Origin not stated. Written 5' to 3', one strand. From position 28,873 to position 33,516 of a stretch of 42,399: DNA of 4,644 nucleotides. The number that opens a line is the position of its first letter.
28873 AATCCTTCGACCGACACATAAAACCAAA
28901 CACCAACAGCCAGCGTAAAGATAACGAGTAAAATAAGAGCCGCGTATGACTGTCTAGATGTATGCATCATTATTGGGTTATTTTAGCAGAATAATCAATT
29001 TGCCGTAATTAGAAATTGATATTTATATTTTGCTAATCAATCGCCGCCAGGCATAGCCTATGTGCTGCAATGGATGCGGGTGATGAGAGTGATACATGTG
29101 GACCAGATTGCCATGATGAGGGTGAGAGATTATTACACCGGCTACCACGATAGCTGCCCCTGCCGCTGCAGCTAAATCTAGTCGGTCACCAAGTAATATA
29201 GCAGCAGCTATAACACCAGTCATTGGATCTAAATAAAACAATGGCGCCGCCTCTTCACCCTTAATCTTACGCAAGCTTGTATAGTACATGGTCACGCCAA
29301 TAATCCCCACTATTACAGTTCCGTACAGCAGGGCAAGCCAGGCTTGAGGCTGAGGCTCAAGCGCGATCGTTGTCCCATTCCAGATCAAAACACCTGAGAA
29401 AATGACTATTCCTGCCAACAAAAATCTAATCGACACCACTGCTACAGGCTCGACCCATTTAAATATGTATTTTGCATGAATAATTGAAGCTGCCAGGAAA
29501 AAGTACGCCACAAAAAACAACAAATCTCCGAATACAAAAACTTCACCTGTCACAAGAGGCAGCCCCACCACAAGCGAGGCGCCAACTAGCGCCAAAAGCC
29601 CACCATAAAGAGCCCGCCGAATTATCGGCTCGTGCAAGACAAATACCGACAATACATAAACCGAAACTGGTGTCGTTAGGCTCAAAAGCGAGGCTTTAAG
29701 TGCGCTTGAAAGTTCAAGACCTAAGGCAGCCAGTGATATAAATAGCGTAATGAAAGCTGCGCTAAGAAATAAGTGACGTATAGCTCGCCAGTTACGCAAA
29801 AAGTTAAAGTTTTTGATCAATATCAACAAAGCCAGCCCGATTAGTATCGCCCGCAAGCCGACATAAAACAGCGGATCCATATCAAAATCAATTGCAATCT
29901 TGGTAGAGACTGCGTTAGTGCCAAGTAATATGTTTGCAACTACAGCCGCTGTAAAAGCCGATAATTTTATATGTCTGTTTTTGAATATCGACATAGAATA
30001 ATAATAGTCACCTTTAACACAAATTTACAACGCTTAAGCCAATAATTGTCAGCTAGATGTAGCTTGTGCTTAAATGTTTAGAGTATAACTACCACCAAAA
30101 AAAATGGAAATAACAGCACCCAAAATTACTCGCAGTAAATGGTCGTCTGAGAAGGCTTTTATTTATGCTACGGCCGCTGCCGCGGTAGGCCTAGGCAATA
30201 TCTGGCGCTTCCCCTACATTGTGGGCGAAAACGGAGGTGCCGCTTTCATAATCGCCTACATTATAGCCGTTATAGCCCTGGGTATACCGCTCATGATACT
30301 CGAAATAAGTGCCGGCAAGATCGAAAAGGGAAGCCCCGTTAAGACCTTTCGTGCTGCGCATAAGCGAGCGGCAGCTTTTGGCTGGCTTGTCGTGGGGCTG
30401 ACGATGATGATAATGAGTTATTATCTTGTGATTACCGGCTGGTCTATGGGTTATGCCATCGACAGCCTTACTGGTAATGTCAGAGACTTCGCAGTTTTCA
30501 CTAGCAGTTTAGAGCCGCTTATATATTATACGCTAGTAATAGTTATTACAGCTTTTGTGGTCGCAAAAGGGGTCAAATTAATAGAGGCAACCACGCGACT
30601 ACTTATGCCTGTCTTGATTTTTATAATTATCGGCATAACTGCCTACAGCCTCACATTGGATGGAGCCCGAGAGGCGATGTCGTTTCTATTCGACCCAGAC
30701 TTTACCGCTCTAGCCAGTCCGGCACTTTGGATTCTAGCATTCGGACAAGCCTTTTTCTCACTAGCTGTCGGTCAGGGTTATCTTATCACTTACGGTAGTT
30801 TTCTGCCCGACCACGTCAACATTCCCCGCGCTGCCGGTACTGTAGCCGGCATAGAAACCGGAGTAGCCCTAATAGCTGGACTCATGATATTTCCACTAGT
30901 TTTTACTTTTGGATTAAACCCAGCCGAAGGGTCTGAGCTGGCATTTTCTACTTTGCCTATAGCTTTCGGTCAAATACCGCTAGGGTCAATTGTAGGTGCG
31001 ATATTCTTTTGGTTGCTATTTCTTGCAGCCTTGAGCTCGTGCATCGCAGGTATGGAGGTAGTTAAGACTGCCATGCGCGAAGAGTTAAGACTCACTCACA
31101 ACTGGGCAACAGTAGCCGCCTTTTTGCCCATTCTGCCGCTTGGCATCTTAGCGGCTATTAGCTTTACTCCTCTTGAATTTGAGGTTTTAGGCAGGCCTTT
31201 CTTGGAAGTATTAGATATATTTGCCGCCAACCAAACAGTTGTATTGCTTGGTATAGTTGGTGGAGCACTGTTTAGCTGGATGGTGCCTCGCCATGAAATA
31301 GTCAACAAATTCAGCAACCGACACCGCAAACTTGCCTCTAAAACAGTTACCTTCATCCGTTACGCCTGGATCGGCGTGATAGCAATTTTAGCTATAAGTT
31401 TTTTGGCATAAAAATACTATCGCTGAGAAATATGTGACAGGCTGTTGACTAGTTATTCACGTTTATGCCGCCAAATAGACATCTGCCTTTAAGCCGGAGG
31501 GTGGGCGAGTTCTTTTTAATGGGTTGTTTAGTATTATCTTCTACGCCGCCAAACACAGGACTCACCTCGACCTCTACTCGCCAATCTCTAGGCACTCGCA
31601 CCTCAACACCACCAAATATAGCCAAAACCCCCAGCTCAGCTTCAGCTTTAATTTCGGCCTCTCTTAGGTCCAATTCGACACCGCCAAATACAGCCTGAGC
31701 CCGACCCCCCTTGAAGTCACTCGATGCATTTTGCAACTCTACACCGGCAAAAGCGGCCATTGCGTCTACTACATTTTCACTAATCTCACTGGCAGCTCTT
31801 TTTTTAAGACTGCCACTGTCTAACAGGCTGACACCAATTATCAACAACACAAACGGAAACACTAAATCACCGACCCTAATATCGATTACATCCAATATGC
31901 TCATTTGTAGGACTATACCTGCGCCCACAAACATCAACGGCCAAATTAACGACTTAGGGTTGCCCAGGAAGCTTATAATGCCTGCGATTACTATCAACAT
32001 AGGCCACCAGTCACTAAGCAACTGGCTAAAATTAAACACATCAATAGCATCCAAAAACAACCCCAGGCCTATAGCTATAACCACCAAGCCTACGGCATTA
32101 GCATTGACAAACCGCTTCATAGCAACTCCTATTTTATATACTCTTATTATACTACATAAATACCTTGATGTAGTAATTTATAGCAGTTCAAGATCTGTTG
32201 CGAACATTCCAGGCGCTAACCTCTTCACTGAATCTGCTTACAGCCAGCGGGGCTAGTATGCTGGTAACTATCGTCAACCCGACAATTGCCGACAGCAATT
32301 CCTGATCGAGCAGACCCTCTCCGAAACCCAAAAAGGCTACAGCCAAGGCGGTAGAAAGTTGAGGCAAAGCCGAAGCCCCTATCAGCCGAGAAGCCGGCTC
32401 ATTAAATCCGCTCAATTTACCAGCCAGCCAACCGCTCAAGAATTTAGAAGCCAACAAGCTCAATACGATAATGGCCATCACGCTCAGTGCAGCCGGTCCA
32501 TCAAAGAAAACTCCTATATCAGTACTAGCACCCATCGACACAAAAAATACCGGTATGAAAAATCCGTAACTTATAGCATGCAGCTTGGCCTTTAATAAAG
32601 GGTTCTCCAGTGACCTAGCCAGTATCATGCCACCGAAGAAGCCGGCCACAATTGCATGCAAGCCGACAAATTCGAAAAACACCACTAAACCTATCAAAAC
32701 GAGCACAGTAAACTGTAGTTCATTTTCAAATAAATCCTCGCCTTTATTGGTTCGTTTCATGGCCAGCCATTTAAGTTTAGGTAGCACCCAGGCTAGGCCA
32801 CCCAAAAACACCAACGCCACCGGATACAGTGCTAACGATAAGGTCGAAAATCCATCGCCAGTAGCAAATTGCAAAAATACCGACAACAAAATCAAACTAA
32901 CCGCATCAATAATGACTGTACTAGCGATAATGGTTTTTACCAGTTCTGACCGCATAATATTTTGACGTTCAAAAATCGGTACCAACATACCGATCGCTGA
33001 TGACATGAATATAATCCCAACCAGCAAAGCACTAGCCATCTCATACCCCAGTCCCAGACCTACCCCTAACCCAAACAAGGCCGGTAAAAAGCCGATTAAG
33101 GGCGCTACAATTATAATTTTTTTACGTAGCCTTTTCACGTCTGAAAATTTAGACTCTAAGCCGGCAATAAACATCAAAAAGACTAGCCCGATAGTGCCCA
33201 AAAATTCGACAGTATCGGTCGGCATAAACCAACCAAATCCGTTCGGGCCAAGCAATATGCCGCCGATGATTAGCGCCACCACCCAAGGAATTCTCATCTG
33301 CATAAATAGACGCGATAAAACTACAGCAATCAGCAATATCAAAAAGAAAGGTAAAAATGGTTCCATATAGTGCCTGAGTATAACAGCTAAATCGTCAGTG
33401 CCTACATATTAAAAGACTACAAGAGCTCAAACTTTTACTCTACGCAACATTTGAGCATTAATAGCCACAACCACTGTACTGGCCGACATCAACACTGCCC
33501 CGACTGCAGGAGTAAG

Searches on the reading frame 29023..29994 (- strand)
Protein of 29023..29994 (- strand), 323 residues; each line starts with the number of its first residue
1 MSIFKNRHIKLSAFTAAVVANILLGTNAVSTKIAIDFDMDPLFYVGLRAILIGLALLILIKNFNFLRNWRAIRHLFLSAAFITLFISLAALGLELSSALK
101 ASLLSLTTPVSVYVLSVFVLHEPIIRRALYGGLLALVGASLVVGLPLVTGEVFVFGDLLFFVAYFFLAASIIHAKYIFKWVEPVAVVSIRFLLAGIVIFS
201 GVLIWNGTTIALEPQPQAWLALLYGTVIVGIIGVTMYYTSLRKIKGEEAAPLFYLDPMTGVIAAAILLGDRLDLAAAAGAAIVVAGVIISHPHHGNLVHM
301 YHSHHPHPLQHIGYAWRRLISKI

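Call 84: search_protein_families(library=pfam, proteins=[window:29023-29994:-], max_evalue=0.00001)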
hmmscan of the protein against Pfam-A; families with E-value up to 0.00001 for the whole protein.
window:29023-29994:- (323 aa): 1 family
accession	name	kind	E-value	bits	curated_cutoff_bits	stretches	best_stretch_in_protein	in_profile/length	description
PF00892.27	EamA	-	3.9e-33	115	28.2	2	155-289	2-132/135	EamA-like transporter family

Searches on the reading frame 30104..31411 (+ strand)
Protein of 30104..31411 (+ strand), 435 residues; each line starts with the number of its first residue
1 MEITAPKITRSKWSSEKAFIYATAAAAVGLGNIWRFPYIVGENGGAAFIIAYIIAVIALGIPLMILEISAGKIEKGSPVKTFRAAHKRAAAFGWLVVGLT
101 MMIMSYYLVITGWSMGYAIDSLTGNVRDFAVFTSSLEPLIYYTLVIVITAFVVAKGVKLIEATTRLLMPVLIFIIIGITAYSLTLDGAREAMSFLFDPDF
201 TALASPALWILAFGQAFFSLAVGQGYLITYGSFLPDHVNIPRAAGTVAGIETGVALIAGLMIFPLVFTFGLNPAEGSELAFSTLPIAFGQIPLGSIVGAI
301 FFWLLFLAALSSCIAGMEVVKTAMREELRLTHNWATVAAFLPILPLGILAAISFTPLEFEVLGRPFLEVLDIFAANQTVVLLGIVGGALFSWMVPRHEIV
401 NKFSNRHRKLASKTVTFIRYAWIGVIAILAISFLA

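Call 84: search_protein_families(library=pfam, proteins=[window:30104-31411:+], max_evalue=0.00001)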
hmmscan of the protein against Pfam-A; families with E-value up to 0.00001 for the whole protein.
window:30104-31411:+ (435 aa): 1 family
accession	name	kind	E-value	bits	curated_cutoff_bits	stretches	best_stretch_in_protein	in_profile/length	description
PF00209.24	SNF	-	6.8e-58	197.1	27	2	141-431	183-474/524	Sodium:neurotransmitter symporter family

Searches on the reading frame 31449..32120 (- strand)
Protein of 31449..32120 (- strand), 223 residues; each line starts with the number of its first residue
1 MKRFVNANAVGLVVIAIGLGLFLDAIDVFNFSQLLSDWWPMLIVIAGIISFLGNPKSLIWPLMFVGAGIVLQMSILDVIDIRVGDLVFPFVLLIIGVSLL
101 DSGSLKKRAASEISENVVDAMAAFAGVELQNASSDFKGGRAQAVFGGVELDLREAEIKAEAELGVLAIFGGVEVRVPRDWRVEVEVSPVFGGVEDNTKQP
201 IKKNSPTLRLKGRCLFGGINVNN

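Call 84: search_protein_families(library=pfam, proteins=[window:31449-32120:-], max_evalue=0.00001)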
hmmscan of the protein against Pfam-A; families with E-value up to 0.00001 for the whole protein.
window:31449-32120:- (223 aa): 3 families
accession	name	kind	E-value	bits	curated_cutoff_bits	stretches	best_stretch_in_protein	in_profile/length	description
PF22570.1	LiaF-TM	-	2.5e-14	54.3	27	1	10-100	2-91/98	LiaF transmembrane domain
PF18917.5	LiaI-LiaF-like_TM1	-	8.9e-11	42.2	27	1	10-49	3-40/42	LiaI-LiaF-like transmembrane region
PF09922.15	LiaF-like_C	-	1.6e-06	28.4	29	1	130-198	8-79/114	Cell wall-active antibiotics response LiaF, C-terminal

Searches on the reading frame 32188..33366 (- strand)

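Call 84: search_protein_families(library=pfam, proteins=[window:32188-33366:-], max_evalue=0.00001)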
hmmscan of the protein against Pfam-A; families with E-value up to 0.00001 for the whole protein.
window:32188-33366:- (392 aa): 1 family
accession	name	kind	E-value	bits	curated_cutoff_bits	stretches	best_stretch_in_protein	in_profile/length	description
PF00999.27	Na_H_Exchanger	-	1.2e-61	209.1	26.2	1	12-378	5-371/375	Sodium/hydrogen exchanger, transmembrane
